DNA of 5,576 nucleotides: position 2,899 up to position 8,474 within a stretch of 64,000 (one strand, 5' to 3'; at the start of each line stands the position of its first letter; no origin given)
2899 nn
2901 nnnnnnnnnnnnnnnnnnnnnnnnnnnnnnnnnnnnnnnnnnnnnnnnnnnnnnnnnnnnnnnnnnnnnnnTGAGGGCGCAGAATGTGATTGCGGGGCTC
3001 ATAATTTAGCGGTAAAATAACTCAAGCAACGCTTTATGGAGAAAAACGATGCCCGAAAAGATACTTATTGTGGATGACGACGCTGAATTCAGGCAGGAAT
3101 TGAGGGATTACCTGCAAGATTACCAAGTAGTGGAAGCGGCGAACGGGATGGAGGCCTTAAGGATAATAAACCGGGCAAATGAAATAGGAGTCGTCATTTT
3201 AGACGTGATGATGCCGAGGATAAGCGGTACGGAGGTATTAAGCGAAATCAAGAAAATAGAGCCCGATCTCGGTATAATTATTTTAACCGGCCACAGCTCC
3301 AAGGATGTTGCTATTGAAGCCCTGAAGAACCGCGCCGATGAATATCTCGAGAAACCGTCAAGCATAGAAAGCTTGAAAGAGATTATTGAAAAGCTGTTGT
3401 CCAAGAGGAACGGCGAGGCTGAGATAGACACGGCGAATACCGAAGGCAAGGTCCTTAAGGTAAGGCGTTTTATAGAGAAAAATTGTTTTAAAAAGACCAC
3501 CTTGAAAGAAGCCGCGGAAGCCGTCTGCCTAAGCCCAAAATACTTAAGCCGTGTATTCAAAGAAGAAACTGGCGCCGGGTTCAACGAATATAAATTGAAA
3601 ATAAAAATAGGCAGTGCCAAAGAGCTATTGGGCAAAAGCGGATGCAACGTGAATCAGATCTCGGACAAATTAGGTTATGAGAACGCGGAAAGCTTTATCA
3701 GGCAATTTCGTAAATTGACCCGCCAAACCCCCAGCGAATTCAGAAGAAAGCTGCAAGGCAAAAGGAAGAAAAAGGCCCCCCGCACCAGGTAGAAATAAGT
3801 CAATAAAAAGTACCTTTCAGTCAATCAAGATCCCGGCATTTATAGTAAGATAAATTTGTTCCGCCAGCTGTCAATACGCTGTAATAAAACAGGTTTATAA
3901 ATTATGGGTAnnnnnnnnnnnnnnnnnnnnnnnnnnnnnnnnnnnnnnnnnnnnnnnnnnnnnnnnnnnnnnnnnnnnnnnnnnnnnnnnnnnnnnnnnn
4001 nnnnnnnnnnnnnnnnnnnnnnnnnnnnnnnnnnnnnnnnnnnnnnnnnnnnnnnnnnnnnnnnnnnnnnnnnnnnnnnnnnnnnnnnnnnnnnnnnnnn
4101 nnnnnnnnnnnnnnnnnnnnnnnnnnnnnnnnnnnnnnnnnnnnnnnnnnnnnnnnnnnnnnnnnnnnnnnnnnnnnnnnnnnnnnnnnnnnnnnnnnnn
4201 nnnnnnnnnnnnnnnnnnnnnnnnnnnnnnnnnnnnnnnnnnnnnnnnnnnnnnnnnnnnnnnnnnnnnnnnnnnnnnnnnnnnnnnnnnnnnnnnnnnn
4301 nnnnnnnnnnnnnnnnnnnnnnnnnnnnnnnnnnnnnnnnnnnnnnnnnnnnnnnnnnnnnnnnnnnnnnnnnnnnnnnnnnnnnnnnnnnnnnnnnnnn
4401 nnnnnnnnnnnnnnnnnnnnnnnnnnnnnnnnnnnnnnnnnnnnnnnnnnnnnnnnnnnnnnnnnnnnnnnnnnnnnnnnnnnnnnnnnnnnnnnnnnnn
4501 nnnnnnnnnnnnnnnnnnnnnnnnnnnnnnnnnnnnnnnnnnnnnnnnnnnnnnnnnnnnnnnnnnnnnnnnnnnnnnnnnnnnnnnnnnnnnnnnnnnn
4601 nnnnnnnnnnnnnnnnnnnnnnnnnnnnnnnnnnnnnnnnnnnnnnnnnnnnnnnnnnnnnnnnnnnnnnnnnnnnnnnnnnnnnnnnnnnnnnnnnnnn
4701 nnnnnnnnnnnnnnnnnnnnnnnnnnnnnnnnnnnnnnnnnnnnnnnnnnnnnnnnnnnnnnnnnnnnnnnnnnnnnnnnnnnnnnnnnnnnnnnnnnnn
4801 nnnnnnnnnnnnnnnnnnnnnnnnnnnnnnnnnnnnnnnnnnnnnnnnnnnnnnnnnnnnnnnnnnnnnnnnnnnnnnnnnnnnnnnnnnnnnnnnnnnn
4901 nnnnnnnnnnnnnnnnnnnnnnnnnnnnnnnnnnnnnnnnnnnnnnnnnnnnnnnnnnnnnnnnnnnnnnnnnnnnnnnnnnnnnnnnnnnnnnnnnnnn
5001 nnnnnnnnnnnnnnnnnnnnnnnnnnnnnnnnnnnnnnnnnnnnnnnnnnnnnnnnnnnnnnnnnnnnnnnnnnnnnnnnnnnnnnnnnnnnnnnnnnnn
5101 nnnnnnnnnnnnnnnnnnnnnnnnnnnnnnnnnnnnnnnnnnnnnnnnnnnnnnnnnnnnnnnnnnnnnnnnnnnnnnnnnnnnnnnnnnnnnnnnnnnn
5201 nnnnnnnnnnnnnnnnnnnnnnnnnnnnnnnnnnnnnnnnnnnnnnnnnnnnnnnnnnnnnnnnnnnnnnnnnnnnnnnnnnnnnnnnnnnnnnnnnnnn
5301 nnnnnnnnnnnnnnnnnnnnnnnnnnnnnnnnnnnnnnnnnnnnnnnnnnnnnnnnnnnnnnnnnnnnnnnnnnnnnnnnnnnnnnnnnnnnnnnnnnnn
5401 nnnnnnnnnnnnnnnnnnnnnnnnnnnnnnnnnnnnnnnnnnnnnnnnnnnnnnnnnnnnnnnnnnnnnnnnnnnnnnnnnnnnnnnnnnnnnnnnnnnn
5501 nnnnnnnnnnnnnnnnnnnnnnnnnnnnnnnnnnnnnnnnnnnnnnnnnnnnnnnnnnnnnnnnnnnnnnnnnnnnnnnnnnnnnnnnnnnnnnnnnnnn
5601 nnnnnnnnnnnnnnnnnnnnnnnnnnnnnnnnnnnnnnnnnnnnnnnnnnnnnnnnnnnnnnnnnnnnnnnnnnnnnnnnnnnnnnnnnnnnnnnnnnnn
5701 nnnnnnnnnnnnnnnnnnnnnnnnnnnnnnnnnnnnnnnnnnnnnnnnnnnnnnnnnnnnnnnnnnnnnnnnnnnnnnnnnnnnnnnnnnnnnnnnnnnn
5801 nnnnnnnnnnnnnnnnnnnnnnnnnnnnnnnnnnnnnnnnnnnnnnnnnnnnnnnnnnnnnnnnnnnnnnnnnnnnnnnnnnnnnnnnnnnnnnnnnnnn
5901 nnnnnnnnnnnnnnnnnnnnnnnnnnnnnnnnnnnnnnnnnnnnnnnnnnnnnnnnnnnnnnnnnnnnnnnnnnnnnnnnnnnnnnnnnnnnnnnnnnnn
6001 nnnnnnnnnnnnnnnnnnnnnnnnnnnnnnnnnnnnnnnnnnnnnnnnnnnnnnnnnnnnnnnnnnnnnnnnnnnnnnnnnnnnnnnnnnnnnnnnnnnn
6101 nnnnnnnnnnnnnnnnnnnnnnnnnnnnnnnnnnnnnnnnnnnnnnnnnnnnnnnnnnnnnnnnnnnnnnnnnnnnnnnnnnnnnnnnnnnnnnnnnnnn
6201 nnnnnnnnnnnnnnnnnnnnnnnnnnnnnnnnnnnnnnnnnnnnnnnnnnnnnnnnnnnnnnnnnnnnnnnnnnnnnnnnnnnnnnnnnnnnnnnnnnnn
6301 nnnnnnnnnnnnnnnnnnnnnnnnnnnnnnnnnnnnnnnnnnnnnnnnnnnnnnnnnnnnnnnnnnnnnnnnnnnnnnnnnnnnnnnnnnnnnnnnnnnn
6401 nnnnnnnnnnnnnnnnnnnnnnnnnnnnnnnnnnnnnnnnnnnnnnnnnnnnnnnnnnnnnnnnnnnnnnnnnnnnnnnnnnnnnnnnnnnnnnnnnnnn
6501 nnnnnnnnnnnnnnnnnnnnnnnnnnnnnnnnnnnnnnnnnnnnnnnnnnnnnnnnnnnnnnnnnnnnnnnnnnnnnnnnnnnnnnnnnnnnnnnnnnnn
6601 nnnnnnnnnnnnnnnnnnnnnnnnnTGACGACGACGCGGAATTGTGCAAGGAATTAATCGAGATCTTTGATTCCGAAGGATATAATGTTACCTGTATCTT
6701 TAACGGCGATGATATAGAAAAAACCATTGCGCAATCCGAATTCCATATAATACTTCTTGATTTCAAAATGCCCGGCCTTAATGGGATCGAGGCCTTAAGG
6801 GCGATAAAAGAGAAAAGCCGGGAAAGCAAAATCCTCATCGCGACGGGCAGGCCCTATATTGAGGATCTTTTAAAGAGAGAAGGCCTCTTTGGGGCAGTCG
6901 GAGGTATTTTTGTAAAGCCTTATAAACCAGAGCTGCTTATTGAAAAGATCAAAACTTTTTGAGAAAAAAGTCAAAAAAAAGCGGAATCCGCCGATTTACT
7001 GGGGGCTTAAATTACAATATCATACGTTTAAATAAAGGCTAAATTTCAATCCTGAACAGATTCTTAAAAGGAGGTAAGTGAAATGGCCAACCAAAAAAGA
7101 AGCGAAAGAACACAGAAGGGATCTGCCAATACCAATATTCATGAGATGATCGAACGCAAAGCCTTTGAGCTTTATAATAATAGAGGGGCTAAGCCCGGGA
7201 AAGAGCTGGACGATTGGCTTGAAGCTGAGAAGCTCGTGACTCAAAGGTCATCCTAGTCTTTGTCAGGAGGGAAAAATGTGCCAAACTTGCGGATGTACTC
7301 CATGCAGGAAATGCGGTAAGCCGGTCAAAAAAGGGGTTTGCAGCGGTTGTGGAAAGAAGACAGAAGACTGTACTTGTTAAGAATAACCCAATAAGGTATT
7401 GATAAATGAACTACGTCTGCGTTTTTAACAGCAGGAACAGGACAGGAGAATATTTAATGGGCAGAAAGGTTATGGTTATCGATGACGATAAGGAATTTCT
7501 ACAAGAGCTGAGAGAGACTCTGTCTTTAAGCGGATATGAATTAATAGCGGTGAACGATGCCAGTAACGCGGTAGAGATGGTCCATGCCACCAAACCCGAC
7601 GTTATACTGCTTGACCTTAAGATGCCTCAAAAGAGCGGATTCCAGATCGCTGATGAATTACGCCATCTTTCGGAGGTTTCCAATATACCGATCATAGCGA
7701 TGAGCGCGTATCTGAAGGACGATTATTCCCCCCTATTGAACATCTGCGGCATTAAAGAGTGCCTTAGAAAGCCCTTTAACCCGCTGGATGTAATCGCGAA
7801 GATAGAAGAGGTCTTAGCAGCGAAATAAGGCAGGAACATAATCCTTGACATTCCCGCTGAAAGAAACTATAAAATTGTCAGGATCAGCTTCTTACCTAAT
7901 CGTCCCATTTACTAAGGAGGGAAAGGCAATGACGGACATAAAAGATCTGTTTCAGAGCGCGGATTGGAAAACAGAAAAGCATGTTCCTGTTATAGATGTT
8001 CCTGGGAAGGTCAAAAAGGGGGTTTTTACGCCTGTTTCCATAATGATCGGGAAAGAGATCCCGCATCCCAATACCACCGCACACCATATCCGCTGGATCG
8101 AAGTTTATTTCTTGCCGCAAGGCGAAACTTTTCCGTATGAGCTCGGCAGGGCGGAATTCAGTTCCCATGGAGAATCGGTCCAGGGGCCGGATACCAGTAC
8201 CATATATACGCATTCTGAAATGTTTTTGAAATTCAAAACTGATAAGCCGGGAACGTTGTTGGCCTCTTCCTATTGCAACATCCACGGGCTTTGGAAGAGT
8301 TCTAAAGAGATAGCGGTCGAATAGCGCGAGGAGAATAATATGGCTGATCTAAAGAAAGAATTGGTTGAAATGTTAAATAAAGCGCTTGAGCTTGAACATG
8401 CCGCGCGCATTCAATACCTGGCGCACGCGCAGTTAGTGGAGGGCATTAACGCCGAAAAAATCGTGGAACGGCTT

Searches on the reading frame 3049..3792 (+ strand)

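Call 78: search_protein_families(library=pfam, proteins=[window:3049-3792:+], max_evalue=0.0001)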
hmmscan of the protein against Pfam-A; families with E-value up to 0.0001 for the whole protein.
window:3049-3792:+ (247 aa): 4 families
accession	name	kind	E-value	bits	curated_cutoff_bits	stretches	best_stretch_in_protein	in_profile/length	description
PF00072.30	Response_reg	-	8.2e-28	97.2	30.2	1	5-113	1-110/111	Response regulator receiver domain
PF12833.13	HTH_18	-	2.5e-21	76.2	33.6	1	156-234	2-80/80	Helix-turn-helix domain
PF00165.29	HTH_AraC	-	5.5e-15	55.5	26.6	2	197-233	7-42/42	Bacterial regulatory helix-turn-helix proteins, AraC family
PF03709.21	OKR_DC_1_N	-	7e-05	23.5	29.3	0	16-94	7-85/111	Orn/Lys/Arg decarboxylase, N-terminal domain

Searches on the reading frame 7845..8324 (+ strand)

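Call 78: search_protein_families(library=pfam, proteins=[window:7845-8324:+], max_evalue=0.0001)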
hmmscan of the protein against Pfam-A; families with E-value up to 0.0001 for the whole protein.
window:7845-8324:+ (159 aa): 1 family
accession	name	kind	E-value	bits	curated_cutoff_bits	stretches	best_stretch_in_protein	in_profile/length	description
PF01880.24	Desulfoferrodox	-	9.2e-30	103.5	22.2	1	39-152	2-97/98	Desulfoferrodoxin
